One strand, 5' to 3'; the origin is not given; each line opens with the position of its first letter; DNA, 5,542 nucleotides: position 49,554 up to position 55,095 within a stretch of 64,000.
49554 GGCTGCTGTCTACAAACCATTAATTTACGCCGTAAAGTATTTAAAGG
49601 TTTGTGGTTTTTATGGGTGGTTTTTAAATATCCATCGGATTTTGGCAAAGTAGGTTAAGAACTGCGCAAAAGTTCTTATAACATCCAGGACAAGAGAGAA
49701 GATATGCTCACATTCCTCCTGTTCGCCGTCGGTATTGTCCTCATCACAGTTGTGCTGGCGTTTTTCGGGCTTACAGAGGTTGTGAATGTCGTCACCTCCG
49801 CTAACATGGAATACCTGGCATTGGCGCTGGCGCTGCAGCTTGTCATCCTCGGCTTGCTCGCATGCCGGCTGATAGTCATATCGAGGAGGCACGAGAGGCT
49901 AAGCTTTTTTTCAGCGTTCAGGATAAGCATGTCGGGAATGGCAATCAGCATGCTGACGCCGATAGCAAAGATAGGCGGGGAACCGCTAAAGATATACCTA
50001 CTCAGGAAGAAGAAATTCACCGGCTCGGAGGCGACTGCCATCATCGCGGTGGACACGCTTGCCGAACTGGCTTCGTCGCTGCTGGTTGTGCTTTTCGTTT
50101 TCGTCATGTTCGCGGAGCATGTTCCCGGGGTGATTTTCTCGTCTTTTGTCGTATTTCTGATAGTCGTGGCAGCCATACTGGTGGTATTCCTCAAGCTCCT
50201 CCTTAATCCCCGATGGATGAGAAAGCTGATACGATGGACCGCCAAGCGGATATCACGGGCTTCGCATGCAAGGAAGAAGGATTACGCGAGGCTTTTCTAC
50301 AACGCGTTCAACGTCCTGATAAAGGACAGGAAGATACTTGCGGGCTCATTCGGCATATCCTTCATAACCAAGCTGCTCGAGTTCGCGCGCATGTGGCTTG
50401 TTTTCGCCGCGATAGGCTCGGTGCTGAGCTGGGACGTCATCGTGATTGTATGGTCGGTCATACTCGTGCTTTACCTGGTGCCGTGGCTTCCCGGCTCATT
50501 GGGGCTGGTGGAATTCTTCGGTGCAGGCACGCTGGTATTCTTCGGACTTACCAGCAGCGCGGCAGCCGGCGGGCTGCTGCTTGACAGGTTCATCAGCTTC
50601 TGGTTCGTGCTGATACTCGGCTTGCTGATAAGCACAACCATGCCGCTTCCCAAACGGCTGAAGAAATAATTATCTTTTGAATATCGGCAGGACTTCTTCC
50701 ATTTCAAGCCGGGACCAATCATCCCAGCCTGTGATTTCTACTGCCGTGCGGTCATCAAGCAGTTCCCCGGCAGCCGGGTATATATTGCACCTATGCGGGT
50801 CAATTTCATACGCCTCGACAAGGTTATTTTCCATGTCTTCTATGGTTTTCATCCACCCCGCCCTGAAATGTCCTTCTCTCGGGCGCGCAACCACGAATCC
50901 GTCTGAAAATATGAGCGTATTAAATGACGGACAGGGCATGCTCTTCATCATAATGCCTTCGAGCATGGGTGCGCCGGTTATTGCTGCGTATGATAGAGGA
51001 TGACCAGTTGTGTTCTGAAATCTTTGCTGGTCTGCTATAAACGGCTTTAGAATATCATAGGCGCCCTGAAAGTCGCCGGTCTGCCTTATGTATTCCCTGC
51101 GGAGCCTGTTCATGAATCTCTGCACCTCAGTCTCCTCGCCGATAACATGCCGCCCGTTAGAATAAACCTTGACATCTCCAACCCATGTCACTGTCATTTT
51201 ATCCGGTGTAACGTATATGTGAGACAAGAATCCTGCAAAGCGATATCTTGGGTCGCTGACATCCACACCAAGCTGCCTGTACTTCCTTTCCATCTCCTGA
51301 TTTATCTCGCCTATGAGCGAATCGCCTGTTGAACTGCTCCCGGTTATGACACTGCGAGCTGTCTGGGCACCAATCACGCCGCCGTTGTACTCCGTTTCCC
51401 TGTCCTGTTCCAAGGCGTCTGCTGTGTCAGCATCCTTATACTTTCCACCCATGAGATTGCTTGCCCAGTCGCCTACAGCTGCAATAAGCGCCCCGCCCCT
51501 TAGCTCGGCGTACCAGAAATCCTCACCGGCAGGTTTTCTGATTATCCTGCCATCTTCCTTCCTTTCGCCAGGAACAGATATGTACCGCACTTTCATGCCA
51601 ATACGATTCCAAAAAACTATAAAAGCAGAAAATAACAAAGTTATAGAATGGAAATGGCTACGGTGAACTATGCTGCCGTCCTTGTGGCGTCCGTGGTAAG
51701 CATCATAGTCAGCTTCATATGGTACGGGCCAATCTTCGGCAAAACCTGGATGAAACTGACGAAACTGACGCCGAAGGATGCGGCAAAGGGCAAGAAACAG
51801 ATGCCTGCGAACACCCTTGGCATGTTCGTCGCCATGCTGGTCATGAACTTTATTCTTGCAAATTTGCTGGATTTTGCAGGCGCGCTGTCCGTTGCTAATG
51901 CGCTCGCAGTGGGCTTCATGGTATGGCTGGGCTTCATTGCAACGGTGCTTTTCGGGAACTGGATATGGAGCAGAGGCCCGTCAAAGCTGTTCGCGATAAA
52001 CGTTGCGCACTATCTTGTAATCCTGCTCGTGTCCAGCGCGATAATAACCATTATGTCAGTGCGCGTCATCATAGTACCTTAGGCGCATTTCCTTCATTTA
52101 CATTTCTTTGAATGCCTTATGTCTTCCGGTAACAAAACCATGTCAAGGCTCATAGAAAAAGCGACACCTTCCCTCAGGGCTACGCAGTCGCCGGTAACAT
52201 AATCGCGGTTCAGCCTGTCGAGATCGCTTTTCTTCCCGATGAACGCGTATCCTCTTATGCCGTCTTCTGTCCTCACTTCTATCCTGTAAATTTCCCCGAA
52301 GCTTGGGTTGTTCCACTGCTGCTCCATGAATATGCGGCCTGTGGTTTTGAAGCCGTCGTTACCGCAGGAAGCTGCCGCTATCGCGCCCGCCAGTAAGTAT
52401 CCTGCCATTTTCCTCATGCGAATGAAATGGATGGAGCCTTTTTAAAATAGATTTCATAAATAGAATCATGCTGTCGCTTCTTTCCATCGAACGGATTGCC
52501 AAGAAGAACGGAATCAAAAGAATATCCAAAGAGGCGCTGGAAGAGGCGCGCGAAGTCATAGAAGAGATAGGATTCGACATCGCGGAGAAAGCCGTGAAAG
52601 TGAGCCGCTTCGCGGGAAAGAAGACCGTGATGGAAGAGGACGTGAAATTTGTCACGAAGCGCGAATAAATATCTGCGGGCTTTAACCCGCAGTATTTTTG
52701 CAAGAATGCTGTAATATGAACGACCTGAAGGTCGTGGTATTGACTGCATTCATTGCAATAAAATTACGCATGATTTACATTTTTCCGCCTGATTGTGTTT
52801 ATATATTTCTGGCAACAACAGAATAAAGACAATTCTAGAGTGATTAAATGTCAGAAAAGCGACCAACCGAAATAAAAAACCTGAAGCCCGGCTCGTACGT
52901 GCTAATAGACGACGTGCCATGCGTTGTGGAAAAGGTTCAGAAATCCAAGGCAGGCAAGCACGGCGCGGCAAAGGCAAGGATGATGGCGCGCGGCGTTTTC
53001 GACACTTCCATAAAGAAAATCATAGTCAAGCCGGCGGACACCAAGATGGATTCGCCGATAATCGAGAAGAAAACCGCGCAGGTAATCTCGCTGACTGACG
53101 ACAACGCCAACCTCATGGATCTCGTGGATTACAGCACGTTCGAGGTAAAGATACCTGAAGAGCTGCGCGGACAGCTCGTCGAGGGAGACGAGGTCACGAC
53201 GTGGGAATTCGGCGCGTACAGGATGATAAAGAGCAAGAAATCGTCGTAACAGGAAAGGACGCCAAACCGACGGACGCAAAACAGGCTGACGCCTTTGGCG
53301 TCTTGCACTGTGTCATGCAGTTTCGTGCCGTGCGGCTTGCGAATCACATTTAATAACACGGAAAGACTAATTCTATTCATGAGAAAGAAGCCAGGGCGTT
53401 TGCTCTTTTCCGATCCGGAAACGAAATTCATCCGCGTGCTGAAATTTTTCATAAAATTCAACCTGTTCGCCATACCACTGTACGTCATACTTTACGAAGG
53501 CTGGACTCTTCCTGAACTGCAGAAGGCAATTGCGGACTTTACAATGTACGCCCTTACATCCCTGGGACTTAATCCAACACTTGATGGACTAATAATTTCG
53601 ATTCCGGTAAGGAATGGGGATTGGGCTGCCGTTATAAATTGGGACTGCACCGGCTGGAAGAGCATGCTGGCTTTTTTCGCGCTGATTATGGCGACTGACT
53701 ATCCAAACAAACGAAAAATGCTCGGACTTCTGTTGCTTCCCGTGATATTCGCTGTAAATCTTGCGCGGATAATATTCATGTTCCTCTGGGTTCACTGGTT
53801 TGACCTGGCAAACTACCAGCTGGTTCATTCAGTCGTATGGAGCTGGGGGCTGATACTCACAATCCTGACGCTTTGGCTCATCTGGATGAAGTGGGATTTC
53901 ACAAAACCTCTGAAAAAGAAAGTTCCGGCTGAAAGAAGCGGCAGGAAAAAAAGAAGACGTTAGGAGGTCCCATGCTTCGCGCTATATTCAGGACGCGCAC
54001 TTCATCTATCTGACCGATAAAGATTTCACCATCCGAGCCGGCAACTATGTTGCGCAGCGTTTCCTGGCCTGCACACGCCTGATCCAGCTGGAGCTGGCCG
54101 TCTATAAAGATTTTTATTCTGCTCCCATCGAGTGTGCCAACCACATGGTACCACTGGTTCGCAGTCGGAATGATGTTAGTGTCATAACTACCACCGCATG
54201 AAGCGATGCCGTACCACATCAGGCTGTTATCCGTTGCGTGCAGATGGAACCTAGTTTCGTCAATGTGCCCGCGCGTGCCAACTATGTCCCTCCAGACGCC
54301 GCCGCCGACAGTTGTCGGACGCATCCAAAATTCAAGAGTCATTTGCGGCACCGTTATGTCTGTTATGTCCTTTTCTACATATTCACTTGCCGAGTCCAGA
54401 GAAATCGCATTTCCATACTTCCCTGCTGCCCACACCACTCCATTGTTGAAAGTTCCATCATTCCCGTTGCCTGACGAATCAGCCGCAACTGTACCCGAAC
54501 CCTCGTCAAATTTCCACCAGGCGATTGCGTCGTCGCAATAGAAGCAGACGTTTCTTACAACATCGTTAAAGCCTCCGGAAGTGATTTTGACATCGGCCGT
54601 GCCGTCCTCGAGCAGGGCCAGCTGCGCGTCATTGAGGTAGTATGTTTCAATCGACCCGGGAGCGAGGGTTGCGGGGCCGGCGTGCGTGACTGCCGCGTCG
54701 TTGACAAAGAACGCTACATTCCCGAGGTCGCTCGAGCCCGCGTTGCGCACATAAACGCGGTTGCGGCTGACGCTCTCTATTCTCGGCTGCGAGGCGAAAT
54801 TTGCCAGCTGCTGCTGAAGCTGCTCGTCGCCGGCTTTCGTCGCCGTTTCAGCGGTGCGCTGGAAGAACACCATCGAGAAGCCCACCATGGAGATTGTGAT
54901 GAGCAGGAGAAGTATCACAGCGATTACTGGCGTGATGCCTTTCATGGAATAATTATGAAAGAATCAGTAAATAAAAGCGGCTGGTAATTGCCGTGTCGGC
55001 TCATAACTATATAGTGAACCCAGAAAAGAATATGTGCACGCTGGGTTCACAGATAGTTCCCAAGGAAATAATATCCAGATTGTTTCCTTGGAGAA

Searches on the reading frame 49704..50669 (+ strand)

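Call 79: search_protein_families(library=pfam, proteins=[window:49704-50669:+], max_evalue=0.001)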
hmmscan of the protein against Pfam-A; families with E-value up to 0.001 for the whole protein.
window:49704-50669:+ (321 aa): 1 family
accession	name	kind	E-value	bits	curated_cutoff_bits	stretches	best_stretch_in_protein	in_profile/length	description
PF03706.18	LPG_synthase_TM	-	4.2e-42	145.1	33.4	1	8-306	2-302/302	Lysylphosphatidylglycerol synthase TM region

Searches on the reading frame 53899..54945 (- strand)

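Call 79: search_protein_families(library=pfam, proteins=[window:53899-54945:-], max_evalue=0.001)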
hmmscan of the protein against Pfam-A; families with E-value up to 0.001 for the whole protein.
window:53899-54945:- (348 aa): 1 family
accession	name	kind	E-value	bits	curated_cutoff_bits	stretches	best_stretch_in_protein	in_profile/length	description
PF13385.13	Laminin_G_3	-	5e-17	62.9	27.6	1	187-324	4-146/151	Concanavalin A-like lectin/glucanases superfamily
